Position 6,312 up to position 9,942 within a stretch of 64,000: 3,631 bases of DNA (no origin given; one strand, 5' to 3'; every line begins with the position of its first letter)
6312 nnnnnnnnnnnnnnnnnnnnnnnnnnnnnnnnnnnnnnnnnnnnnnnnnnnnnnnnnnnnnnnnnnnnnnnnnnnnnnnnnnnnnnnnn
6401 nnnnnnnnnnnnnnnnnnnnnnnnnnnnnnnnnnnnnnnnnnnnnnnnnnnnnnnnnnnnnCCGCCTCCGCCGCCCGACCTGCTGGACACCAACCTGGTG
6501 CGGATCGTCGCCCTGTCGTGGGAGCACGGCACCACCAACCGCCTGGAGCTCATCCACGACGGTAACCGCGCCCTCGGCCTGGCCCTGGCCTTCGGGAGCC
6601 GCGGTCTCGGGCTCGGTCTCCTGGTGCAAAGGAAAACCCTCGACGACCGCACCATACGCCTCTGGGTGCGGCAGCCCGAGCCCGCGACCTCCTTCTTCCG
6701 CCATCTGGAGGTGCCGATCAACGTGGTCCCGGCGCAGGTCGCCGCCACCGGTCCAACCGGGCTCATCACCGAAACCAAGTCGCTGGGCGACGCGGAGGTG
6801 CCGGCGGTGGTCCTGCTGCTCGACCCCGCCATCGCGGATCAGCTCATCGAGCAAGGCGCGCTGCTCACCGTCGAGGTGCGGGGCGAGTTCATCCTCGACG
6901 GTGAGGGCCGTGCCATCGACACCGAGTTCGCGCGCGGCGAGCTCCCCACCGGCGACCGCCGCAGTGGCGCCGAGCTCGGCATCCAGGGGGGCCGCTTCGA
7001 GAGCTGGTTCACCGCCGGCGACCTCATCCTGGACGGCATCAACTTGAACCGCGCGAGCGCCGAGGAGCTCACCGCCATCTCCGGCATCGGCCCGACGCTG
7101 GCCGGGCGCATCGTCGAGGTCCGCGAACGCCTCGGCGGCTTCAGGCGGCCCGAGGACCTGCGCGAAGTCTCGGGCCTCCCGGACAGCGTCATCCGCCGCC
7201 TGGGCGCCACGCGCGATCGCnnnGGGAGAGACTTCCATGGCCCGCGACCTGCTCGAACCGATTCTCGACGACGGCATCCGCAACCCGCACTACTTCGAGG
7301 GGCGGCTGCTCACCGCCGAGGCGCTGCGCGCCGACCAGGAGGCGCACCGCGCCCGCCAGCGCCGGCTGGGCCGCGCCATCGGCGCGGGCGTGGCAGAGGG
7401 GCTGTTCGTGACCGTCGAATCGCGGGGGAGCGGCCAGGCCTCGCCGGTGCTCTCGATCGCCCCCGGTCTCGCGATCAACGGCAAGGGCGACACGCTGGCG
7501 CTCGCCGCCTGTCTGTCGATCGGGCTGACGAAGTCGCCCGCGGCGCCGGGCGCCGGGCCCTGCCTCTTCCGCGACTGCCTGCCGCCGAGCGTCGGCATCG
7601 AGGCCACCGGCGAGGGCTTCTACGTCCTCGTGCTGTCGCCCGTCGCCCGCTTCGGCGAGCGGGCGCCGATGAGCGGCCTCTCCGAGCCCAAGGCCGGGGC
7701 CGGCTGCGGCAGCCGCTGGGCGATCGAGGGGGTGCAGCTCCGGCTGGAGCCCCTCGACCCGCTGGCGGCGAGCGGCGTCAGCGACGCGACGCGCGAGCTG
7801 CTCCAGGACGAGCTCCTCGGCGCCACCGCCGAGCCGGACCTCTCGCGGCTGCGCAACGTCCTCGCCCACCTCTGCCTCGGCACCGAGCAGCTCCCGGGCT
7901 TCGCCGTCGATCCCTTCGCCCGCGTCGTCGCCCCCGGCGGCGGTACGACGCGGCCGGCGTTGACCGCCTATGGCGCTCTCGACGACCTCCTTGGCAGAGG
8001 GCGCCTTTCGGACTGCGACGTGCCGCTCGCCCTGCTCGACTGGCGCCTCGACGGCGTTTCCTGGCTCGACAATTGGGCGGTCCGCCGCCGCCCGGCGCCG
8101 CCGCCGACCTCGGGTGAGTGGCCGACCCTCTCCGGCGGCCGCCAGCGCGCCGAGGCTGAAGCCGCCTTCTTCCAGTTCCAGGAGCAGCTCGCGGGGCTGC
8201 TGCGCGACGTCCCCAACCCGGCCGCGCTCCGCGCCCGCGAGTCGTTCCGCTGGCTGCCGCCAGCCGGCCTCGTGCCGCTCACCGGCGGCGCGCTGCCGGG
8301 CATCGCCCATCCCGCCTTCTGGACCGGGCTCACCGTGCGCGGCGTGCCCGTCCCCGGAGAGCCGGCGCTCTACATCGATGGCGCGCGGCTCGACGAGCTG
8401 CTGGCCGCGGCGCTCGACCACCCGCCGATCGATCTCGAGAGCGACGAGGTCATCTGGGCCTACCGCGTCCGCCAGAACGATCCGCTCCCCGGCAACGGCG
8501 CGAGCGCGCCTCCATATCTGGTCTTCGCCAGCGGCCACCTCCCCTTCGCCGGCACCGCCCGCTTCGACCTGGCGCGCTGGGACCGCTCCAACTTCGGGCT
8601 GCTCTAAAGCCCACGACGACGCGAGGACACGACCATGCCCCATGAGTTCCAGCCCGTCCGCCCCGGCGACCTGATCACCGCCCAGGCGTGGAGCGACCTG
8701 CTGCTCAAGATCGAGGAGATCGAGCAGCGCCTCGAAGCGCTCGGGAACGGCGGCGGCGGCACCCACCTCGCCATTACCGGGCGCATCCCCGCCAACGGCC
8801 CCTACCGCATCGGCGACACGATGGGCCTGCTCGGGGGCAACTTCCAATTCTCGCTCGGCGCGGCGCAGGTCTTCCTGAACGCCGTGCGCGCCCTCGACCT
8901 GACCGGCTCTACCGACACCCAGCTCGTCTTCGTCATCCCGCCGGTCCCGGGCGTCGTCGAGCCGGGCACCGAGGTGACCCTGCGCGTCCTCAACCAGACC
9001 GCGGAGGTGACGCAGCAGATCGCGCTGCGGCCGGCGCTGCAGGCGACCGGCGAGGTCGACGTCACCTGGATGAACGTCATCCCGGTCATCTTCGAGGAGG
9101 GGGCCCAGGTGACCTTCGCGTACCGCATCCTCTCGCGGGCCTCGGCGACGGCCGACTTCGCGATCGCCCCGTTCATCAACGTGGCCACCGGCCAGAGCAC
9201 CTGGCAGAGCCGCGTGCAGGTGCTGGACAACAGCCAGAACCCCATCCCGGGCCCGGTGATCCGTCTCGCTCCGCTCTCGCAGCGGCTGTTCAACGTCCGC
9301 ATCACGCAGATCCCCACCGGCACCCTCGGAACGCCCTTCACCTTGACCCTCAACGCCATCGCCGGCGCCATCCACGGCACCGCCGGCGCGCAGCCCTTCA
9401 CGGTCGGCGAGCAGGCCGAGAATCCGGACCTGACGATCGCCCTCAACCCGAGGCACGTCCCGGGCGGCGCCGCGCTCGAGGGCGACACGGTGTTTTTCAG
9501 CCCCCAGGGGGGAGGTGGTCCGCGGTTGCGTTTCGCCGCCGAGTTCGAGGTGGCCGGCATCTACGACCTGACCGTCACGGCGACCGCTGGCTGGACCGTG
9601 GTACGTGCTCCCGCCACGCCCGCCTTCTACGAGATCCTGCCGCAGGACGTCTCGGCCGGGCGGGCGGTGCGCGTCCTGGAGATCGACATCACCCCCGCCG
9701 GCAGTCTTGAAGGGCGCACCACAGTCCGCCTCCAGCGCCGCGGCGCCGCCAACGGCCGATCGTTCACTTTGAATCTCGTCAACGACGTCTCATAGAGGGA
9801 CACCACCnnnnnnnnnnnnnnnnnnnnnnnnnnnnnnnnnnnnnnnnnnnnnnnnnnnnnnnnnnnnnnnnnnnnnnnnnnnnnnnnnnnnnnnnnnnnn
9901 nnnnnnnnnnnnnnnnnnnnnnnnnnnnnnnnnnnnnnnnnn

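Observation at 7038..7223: ComEA-type helix-hairpin-helix DNA-binding motif at the distal tip of a tail-fibre-like protein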

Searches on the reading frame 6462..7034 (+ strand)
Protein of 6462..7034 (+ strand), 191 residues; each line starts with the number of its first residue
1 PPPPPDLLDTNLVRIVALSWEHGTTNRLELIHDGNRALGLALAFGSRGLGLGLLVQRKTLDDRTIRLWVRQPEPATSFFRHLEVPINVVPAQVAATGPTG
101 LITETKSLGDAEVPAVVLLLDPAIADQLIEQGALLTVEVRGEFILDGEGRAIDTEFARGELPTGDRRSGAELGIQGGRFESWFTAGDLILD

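Call 45: find_homologous_proteins(query=window:6462-7034:+, max_evalue=0.001)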
Query window:6462-7034:+ (191 aa): 3 proteins with E <= 0.001 among 1903 candidates.
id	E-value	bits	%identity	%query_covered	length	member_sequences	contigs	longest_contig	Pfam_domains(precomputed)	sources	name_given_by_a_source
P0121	5.4e-25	106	38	93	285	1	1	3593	PF12836.14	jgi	jgi:hypothetical protein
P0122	1.4e-20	92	37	93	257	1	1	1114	PF12836.14,PF03934.20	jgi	-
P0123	3.5e-6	45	29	96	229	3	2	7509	-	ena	-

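Call 51: search_protein_representatives(alignment_id=A3)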
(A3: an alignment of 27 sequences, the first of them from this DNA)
Query: 27 sequences, 179 profile positions. Proteins with E-value up to 0.001 (for the whole library): 747; up to 1e-10: 335; up to 1e-30: 112. The best 150 are listed.
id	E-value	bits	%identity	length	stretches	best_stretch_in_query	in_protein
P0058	6.3e-55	202.6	-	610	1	2-179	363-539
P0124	6.7e-55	202.5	-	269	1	3-179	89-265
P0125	2.5e-54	200.6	-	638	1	3-179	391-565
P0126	1.5e-53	198.0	-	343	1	3-179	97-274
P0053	4.3e-53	196.6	-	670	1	2-179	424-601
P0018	6.0e-53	196.1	-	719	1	3-179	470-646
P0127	4.5e-52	193.3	-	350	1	2-179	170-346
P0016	9.2e-52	192.2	-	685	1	3-179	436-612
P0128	1.7e-50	188.1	-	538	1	2-179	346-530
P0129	2.5e-50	187.6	-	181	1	3-179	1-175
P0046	8.6e-50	185.8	-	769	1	2-179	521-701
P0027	9.3e-50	185.7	-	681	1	2-179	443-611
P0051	1.0e-49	185.6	-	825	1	3-179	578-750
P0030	1.2e-49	185.4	-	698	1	2-179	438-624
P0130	1.7e-49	184.9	-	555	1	2-179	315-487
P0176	1.5e-34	136.2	-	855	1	3-179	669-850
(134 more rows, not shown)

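Call 76: find_encoding_contigs(protein=P0176, flank=10000, max_places=1)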
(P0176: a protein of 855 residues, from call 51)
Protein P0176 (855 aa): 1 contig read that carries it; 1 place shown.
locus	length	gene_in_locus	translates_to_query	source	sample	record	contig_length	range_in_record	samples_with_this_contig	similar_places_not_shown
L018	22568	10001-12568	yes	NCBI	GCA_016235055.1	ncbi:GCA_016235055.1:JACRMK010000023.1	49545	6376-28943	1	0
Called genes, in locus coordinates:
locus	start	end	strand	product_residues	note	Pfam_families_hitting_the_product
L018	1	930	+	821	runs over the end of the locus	PF04984:Phage_sheath_1, PF17482:Phage_sheath_1C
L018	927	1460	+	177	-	PF06841:Phage_T4_gp19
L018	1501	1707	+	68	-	-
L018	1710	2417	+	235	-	PF19266:CIS_tube, PF01476:LysM (weak)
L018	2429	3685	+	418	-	-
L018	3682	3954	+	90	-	-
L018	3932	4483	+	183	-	PF04717:Phage_base_V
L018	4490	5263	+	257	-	-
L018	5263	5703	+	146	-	PF04965:GPW_gp25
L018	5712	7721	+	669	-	PF04865:Baseplate_J (faint)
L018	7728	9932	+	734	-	PF25021:TEN_NHL (faint), PF01436:NHL (weak), PF09684:Tail_P2_I (weak)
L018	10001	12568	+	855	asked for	-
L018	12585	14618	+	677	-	-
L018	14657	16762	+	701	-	-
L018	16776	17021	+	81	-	-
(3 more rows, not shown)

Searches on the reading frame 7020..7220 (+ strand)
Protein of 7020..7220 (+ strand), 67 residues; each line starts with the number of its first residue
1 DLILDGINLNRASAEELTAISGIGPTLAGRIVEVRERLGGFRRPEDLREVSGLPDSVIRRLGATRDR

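Call 42: search_solved_structures(query=window:7020-7220:+, max_evalue=0.01, show_alignments=5)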
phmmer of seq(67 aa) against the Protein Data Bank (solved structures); distinct sequences matched with E-value up to 0.01: 7.
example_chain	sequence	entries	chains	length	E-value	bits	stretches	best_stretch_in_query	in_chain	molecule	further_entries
9yi2_A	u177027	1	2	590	1.3e-12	50.5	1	6-55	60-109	Endonuclease/exonuclease/phosphatase family domain-containing protein 1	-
8dfk_A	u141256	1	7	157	4.3e-08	36.3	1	7-60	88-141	ComE operon protein 1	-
8dss_A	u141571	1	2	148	7.3e-08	35.6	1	7-61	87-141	ComE operon protein 1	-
2duy_A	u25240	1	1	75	1.2e-07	34.9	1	7-61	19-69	Competence protein ComEA-related protein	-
2oce_A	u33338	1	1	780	6.4e-05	26.3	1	6-58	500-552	Hypothetical protein PA5201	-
3bzc_A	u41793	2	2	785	6.8e-05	26.2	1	6-58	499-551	Tex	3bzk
2edu_A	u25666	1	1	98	0.00091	22.7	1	9-55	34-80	Kinesin-like protein KIF22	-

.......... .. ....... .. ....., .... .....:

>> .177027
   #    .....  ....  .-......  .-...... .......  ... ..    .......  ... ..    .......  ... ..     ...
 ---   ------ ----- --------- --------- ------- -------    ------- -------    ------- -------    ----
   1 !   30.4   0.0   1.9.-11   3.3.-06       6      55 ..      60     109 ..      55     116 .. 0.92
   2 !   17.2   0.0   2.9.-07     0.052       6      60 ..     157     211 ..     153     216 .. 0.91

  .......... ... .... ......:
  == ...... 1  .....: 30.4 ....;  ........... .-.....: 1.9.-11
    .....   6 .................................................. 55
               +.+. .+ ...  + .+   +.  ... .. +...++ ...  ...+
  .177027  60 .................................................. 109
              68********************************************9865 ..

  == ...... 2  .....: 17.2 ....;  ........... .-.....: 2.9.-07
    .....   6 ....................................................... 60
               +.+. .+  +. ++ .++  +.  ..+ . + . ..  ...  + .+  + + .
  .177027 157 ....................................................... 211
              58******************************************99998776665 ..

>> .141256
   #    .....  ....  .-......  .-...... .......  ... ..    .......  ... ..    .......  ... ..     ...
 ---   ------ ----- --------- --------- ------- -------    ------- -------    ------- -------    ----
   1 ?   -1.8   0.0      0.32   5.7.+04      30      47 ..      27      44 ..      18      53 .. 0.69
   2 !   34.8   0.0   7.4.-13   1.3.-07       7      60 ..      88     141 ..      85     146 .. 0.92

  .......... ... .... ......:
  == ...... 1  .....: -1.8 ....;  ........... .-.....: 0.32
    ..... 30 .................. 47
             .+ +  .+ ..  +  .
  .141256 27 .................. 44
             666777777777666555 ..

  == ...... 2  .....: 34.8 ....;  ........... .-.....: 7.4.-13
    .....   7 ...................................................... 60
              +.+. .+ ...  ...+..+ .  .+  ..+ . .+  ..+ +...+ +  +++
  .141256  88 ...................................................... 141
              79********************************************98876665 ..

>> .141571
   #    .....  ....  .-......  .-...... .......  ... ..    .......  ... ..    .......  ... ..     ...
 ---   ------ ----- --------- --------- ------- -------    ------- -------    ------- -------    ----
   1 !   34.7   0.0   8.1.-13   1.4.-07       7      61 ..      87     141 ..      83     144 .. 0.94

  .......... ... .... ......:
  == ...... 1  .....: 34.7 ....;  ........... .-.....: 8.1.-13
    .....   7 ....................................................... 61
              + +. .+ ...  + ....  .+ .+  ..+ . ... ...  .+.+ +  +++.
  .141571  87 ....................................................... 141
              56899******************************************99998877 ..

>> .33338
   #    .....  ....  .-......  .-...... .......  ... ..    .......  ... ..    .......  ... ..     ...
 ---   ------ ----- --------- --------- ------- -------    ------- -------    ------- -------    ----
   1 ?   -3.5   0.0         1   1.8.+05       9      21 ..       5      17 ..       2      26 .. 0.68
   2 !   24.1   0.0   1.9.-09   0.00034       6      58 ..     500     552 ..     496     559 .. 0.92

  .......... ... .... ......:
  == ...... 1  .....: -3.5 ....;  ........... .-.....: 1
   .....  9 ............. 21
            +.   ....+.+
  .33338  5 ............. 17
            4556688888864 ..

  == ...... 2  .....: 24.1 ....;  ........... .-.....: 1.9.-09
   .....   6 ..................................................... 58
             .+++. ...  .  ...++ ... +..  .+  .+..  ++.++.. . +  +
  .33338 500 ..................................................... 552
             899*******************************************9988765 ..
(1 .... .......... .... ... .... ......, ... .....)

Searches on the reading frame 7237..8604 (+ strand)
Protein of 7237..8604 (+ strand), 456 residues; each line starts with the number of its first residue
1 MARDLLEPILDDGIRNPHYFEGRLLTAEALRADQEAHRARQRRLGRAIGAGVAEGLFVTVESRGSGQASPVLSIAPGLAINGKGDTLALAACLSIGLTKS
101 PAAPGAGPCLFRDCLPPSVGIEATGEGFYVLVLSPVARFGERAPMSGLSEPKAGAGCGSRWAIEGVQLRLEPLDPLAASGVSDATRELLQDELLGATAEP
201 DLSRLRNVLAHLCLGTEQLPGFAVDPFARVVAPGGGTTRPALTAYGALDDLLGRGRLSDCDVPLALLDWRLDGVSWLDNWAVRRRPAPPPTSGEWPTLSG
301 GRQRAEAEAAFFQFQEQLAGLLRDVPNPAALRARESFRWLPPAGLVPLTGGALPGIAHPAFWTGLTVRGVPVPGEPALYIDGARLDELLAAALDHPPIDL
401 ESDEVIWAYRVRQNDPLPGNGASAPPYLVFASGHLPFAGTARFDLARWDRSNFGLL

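Call 3: search_protein_families(library=pfam, proteins=[window:7237-8604:+], max_evalue=0.01)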
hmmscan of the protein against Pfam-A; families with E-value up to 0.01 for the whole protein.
window:7237-8604:+ (456 aa): 0 families

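Call 7: search_protein_families(library=ncbifam, proteins=[window:7237-8604:+], max_evalue=0.01)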
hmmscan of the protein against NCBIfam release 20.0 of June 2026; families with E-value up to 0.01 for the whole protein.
window:7237-8604:+ (456 aa): 1 family
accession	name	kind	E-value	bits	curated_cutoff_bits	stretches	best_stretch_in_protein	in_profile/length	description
NF053767.1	CIS13_fam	equivalog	8e-09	35.2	370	1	18-87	8-76/392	CIS13 family contractile injection system protein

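Call 8: search_protein_families(library=phrogs, proteins=[window:7237-8604:+], max_evalue=0.01)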
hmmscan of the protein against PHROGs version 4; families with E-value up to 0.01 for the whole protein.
window:7237-8604:+ (456 aa): 0 families

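Call 81: search_solved_structures(query=window:7237-8604:+, max_evalue=1, show_alignments=1)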
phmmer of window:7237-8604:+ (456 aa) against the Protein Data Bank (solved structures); distinct sequences matched with E-value up to 1: 0.

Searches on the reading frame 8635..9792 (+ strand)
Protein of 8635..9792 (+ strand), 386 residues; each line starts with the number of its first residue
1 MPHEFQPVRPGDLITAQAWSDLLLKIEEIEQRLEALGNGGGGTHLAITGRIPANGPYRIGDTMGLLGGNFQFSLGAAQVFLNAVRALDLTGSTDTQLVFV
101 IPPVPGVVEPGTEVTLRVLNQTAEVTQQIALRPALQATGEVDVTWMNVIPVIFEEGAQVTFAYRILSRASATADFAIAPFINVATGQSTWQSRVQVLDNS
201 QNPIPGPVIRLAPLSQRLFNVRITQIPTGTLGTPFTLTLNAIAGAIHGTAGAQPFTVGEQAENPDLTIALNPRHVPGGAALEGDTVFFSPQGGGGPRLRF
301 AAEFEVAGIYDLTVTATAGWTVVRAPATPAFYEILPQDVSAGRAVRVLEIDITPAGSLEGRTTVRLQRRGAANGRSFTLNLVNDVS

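Call 3: search_protein_families(library=pfam, proteins=[window:8635-9792:+], max_evalue=0.01)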
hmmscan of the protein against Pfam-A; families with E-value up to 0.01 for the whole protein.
window:8635-9792:+ (386 aa): 0 families

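Call 7: search_protein_families(library=ncbifam, proteins=[window:8635-9792:+], max_evalue=0.01)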
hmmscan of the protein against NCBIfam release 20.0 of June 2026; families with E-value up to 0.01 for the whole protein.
window:8635-9792:+ (386 aa): 0 families

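Call 8: search_protein_families(library=phrogs, proteins=[window:8635-9792:+], max_evalue=0.01)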
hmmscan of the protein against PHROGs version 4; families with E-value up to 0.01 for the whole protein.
window:8635-9792:+ (386 aa): 0 families

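Call 80: find_homologous_proteins(query=window:8635-9792:+, max_evalue=0.001)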
Query window:8635-9792:+ (386 aa): 19 proteins with E <= 0.001 among 8000 candidates.
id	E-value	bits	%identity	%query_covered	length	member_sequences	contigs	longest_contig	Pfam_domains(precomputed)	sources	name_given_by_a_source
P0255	1.1e-248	842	100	100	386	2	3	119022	-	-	-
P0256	4.4e-163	561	72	100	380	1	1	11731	-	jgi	jgi:hypothetical protein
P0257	4.8e-148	511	67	99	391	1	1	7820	-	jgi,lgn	jgi:hypothetical protein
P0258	6.7e-148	511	68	99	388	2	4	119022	-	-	-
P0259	1.3e-136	474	63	99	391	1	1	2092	-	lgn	-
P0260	8.6e-134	464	65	99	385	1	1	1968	PF01833.31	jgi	jgi:hypothetical protein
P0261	3.8e-130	452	62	99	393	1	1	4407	PF01833.31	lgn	-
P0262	2.3e-129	450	61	99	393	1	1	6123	PF01833.31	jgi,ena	jgi:hypothetical protein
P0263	7.9e-121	422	61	99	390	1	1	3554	PF01833.31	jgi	jgi:hypothetical protein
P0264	7.7e-119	415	59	99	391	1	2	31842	-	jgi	jgi:hypothetical protein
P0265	9.7e-101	356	51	100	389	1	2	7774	PF01833.31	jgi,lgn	jgi:hypothetical protein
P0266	5.5e-99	350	51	99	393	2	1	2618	PF01833.31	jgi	-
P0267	5.3e-98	347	54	99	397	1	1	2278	PF01833.31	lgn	-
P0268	6.2e-93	330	49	99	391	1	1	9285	PF01833.31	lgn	-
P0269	2.6e-90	321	50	99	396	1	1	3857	PF01833.31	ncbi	-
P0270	9.8e-85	303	45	99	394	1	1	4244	PF01833.31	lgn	-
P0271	8.8e-77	277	44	98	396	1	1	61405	PF01833.31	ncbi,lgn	ncbi:MAG: IPT/TIG domain-containing protein [Acidobacteriota bacterium]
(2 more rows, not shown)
